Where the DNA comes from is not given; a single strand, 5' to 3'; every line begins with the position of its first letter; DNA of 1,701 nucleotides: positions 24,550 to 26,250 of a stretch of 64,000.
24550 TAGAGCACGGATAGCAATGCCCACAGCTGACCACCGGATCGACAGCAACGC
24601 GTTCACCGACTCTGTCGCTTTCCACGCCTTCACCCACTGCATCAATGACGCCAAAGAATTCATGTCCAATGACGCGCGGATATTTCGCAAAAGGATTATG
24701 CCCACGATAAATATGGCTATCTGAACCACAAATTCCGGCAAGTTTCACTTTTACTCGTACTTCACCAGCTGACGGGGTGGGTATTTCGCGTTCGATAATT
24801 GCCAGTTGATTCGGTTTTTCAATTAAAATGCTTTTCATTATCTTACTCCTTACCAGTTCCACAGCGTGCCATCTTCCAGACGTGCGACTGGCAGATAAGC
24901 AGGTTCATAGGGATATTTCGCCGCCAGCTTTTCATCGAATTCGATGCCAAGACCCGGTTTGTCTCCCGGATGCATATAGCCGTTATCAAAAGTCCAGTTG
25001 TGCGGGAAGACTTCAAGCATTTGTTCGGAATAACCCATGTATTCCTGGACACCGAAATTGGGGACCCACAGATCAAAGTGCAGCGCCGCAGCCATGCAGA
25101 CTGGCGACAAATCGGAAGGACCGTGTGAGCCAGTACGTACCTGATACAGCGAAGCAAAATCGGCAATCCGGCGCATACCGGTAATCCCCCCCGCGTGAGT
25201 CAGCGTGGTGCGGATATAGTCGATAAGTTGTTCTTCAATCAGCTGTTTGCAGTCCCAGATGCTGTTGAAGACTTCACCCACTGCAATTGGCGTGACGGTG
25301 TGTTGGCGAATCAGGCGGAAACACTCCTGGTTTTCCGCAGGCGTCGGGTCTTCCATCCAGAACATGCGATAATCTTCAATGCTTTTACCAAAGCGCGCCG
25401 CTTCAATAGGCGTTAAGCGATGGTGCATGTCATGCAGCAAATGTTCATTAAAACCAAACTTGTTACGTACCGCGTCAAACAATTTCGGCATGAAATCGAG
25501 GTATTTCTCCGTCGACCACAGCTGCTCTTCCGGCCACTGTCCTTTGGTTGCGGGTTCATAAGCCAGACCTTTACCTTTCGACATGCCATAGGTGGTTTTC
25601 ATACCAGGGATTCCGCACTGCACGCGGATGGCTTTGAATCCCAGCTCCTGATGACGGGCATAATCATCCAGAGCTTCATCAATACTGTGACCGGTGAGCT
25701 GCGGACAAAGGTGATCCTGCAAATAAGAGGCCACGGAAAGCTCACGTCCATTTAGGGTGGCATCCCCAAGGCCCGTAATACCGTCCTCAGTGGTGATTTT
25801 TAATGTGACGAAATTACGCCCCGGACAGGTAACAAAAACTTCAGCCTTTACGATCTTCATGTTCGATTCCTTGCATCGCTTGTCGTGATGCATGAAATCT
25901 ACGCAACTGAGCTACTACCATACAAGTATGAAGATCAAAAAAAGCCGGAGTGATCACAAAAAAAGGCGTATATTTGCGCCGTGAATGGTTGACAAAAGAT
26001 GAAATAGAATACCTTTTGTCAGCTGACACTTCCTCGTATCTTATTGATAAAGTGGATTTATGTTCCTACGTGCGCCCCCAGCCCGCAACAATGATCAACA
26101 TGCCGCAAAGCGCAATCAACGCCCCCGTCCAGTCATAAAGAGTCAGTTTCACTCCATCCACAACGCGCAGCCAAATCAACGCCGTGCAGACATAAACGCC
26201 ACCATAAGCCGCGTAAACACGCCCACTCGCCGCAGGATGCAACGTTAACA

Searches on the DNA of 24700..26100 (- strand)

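Call 3: search_dna_similar(query=window:24700-26100:-, collection=ecoli_genomes, mode=near, max_rows=30)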
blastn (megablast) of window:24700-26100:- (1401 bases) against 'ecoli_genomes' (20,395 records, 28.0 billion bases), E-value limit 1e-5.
Records with a match: 5391; places in all: 6101; records where one place covers at least 80% of the query: 5002.
Genomes with a match: 5386 of 5426; with a place that covers at least 80% of the query: 4998. Places per genome that has any: lowest 1, median 1, highest 2. On chromosomes: 6096 places; on plasmids: 5.
Best place of each record, by identity: >=99% 178; 95-99% 5207; 80-90% 6.
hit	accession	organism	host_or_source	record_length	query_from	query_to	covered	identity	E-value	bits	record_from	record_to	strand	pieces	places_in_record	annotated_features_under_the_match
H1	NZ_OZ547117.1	Escherichia coli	Homo sapiens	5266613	1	1401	100%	99.9%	0e+0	2583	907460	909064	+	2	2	rspA: starvation-sensing protein RspA | rspB: Zn-dependent oxidoreductase | ynfA: YnfA family protein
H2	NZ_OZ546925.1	Escherichia coli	Homo sapiens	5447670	1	1401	100%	99.9%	0e+0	2578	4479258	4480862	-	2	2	rspA: starvation-sensing protein RspA | rspB: Zn-dependent oxidoreductase | ynfA: YnfA family protein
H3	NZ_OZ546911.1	Escherichia coli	Homo sapiens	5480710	1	1401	100%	99.9%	0e+0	2578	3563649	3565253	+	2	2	rspA: starvation-sensing protein RspA | rspB: Zn-dependent oxidoreductase | ynfA: YnfA family protein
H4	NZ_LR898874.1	Escherichia coli strain MSB1_4I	Homo sapiens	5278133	1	1401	100%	99.9%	0e+0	2577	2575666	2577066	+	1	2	D-galactonate dehydratase family protein | rspB: Zn-dependent oxidoreductase | ynfA: YnfA family protein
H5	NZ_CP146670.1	Escherichia coli strain MS 21-1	Homo sapiens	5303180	1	1401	100%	99.8%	0e+0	2572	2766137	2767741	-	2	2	rspA: starvation-sensing protein RspA | rspB: Zn-dependent oxidoreductase | ynfA: YnfA family protein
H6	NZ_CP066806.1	Escherichia coli strain TCM3e1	Homo sapiens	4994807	1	1401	100%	99.6%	0e+0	2555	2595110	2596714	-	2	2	rspA: starvation-sensing protein RspA | rspB: Zn-dependent oxidoreductase | ynfA: YnfA family protein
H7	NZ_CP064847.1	Escherichia coli strain 20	wastewater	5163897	1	1401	100%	99.6%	0e+0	2555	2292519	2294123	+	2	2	rspA: starvation-sensing protein RspA | rspB: Zn-dependent oxidoreductase | ynfA: YnfA family protein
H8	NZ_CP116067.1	Escherichia coli strain DETEC-S792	ICU staff rectal swab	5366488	1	1401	100%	99.6%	0e+0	2555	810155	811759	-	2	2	rspA: starvation-sensing protein RspA | rspB: Zn-dependent oxidoreductase | ynfA: YnfA family protein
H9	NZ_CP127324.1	Escherichia coli strain 980-2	hospital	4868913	1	1401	100%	99.6%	0e+0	2555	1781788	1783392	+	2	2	rspA: starvation-sensing protein RspA | rspB: Zn-dependent oxidoreductase | ynfA: YnfA family protein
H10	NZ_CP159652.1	Escherichia coli strain Z226-1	hospital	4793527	1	1401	100%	99.6%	0e+0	2555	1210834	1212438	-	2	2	rspA: starvation-sensing protein RspA | rspB: Zn-dependent oxidoreductase | ynfA: YnfA family protein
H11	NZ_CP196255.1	Escherichia coli strain ECE313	Homo sapiens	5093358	1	1401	100%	99.6%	0e+0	2555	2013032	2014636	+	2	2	rspA: starvation-sensing protein RspA | rspB: Zn-dependent oxidoreductase | ynfA: YnfA family protein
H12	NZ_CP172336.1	Escherichia coli strain CE-O153H30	wild bird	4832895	1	1401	100%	99.6%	0e+0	2555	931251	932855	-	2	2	rspA: starvation-sensing protein RspA | rspB: Zn-dependent oxidoreductase | ynfA: YnfA family protein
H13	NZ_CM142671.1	Escherichia coli strain UID2309220003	Homo sapiens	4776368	1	1401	100%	99.6%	0e+0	2555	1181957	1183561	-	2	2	rspA: starvation-sensing protein RspA | rspB: Zn-dependent oxidoreductase | ynfA: YnfA family protein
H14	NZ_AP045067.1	Escherichia coli strain JNE23-011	Homo sapiens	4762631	1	1401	100%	99.6%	0e+0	2555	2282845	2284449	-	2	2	rspA: starvation-sensing protein RspA | rspB: Zn-dependent oxidoreductase | ynfA: YnfA family protein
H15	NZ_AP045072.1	Escherichia coli strain JNE112863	Homo sapiens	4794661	1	1401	100%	99.6%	0e+0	2555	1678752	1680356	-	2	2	rspA: starvation-sensing protein RspA | rspB: Zn-dependent oxidoreductase | ynfA: YnfA family protein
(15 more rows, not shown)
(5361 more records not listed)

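Call 5: get_annotated_region(hit=H1, flank=3000)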
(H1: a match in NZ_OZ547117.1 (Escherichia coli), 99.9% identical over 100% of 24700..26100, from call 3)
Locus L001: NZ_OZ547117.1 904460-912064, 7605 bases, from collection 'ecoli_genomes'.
description: Escherichia coli isolate AF3 chromosome 1, complete sequence
organism: Escherichia coli (NCBI taxid 562)
replicon: chromosome; assembly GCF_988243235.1
host: Homo sapiens; source: blood culture; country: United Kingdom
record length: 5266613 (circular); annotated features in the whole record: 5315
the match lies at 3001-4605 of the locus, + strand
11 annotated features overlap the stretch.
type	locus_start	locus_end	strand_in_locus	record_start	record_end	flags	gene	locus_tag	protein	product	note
CDS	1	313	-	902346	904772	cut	ynfE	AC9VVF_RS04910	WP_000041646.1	selenate/tellurate reductase subunit YnfE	-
CDS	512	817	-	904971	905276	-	ynfD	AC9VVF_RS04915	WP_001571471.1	DUF1161 domain-containing protein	-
CDS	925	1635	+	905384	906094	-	ynfC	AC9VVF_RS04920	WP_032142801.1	YnfC family lipoprotein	-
CDS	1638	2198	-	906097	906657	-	speG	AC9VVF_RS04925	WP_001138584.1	spermidine N1-acetyltransferase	-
CDS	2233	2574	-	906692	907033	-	ynfB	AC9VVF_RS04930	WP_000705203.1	DUF1283 family protein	-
CDS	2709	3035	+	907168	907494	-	ynfA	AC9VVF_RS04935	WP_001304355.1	YnfA family protein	-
CDS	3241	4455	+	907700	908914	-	rspA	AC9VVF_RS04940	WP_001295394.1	starvation-sensing protein RspA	-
CDS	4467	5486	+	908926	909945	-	rspB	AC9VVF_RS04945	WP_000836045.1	Zn-dependent oxidoreductase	-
CDS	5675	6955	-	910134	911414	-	-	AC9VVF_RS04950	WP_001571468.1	site-specific integrase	-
CDS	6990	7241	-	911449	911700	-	-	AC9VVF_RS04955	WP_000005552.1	excisionase family protein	-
CDS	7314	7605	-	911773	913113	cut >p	-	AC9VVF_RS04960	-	3'-5' exonuclease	incomplete; partial in the middle of a contig; missing N-terminus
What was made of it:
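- Checked: The intact allele is 1215 nt / 404 aa (WP_001295394.1, call 5).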

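Call 6: get_annotated_region(hit=H4, flank=3000)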
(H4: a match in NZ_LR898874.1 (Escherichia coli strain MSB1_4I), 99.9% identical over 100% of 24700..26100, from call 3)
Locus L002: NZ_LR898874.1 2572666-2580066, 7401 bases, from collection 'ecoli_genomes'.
description: Escherichia coli strain MSB1_4I isolate MSB1_4I chromosome 1, complete sequence
organism: Escherichia coli strain MSB1_4I (NCBI taxid 562)
replicon: chromosome; assembly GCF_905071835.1
host: Homo sapiens; source: rectal swab; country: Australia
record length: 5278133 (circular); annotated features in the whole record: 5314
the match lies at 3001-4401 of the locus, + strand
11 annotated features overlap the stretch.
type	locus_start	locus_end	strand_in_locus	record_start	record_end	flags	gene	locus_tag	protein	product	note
CDS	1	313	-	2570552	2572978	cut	ynfE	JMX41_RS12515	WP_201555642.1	selenate/tellurate reductase subunit YnfE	-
CDS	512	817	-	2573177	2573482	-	ynfD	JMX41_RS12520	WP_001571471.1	DUF1161 domain-containing protein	-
CDS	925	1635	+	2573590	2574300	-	ynfC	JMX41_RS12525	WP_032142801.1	YnfC family lipoprotein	-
CDS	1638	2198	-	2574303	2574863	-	speG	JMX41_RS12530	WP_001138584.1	spermidine N1-acetyltransferase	-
CDS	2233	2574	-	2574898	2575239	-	ynfB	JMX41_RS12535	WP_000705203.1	DUF1283 family protein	-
CDS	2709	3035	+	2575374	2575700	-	ynfA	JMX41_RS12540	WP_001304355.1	YnfA family protein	-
CDS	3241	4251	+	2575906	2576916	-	-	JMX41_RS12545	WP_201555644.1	D-galactonate dehydratase family protein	-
CDS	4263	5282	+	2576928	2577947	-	rspB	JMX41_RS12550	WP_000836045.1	Zn-dependent oxidoreductase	-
CDS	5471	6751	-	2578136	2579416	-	-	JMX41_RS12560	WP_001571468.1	site-specific integrase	-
CDS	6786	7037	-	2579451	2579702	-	-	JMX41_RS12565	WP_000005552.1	excisionase family protein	-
CDS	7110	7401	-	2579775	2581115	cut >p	-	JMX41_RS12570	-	3'-5' exoribonuclease domain-containing protein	incomplete; partial in the middle of a contig; missing N-terminus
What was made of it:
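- On ManD subgroup of the enolase superfamily (RspA orthologs): PGAP names the truncated protein only 'D-galactonate dehydratase family protein' (call 6).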

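Call 9: search_dna_similar(query=window:25672-25721:-, collection=ecoli_genomes, mode=near, max_rows=60)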
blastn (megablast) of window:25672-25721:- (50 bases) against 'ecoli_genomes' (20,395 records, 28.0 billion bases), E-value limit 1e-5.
Records with a match: 1; places in all: 1; records where one place covers at least 80% of the query: 1.
Genomes with a match: 1 of 5426; with a place that covers at least 80% of the query: 1. Places per genome that has any: lowest 1, median 1, highest 1. On chromosomes: 1 places; on plasmids: 0.
Best place of each record, by identity: >=99% 1.
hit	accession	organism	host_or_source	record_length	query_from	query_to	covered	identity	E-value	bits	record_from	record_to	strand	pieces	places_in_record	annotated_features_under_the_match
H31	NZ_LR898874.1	Escherichia coli strain MSB1_4I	Homo sapiens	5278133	1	50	100%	100.0%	5e-17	94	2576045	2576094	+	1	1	D-galactonate dehydratase family protein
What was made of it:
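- The junction 50-mer is found in 1 of 5426 complete genomes, MSB1_4I (call 9).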

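Call 46: search_dna_similar(query=L001:3405-3608:+, collection=ecoli_genomes, mode=near, max_rows=10)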
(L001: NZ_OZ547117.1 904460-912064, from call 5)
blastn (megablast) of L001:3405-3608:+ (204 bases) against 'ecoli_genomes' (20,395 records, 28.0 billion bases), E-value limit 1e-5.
Records with a match: 5077; places in all: 5080; records where one place covers at least 80% of the query: 5067.
Genomes with a match: 5073 of 5426; with a place that covers at least 80% of the query: 5063. Places per genome that has any: lowest 1, median 1, highest 2. On chromosomes: 5075 places; on plasmids: 5.
Best place of each record, by identity: >=99% 4932; 95-99% 145.
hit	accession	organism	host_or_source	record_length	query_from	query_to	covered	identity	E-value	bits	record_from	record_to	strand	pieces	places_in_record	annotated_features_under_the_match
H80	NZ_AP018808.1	Escherichia coli strain E2865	Bos taurus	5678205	1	204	100%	100.0%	9e-102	377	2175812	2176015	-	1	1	rspA: starvation-sensing protein RspA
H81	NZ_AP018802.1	Escherichia coli strain E2863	Bos taurus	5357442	1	204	100%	100.0%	9e-102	377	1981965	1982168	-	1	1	rspA: starvation-sensing protein RspA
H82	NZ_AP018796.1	Escherichia coli strain E2855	Bos taurus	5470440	1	204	100%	100.0%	9e-102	377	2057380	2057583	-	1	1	rspA: starvation-sensing protein RspA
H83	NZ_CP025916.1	Escherichia coli strain 120899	Homo sapiens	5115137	1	204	100%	100.0%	9e-102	377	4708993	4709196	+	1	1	rspA: starvation-sensing protein RspA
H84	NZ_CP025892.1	Escherichia coli strain 503025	Homo sapiens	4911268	1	204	100%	100.0%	9e-102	377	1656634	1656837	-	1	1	rspA: starvation-sensing protein RspA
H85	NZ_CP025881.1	Escherichia coli strain 503440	Homo sapiens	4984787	1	204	100%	100.0%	9e-102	377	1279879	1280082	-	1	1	rspA: starvation-sensing protein RspA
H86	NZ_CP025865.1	Escherichia coli strain 504211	Homo sapiens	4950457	1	204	100%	100.0%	9e-102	377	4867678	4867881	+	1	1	rspA: starvation-sensing protein RspA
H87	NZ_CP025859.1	Escherichia coli strain 504239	Homo sapiens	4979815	1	204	100%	100.0%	9e-102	377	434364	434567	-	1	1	rspA: starvation-sensing protein RspA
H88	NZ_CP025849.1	Escherichia coli strain 600468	Homo sapiens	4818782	1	204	100%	100.0%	9e-102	377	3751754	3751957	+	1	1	rspA: starvation-sensing protein RspA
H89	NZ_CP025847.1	Escherichia coli strain 602354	Homo sapiens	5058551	1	204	100%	100.0%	9e-102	377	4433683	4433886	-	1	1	rspA: starvation-sensing protein RspA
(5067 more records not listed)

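Call 57: get_annotated_region(hit=H218, flank=6000)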
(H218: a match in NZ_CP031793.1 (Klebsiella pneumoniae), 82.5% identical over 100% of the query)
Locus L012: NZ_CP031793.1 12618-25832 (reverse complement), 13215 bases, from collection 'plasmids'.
description: Klebsiella pneumoniae strain INF116 isolate INF116 plasmid unnamed1, complete sequence
organism: Klebsiella pneumoniae (NCBI taxid 573)
taxonomy: Bacteria; Pseudomonadota; Gammaproteobacteria; Enterobacterales; Enterobacteriaceae; Klebsiella; Klebsiella pneumoniae
host: -; source: Homo sapiens,urine; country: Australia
typing (MOB-suite, as given by PLSDB): conjugative; replicon IncFIB,IncFII; relaxase MOBF,MOBF; mating-pair formation MPF_F
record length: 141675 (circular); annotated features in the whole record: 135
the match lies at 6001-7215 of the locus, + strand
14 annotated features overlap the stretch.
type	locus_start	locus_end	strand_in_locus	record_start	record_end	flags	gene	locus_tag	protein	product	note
CDS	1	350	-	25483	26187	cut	-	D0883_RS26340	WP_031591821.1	toll/interleukin-1 receptor domain-containing protein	GO:0007165 - signal transduction [Evidence IEA]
CDS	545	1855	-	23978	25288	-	-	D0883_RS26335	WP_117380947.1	ISNCY family transposase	-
CDS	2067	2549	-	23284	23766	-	-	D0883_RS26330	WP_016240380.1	GNAT family N-acetyltransferase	-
CDS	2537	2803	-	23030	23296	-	-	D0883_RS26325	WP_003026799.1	DUF1778 domain-containing protein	-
CDS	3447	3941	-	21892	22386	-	-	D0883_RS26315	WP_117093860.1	DNA-binding protein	-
CDS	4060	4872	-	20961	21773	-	-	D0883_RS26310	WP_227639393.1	hypothetical protein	-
CDS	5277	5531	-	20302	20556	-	-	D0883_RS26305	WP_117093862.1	hypothetical protein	-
CDS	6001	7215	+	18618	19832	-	-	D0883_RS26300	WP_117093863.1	D-mannonate dehydratase ManD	-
CDS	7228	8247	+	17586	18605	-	-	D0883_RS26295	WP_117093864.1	Zn-dependent oxidoreductase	-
CDS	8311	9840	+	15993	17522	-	-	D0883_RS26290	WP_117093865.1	MFS transporter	GO:0055085 - transmembrane transport [Evidence IEA]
CDS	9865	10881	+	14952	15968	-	yiaK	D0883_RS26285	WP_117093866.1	3-dehydro-L-gulonate 2-dehydrogenase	-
CDS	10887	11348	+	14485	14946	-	-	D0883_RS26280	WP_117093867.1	YhcH/YjgK/YiaL family protein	-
CDS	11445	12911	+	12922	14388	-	-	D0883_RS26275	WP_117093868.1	fructuronate reductase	-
CDS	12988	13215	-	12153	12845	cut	-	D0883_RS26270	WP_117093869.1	GntR family transcriptional regulator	-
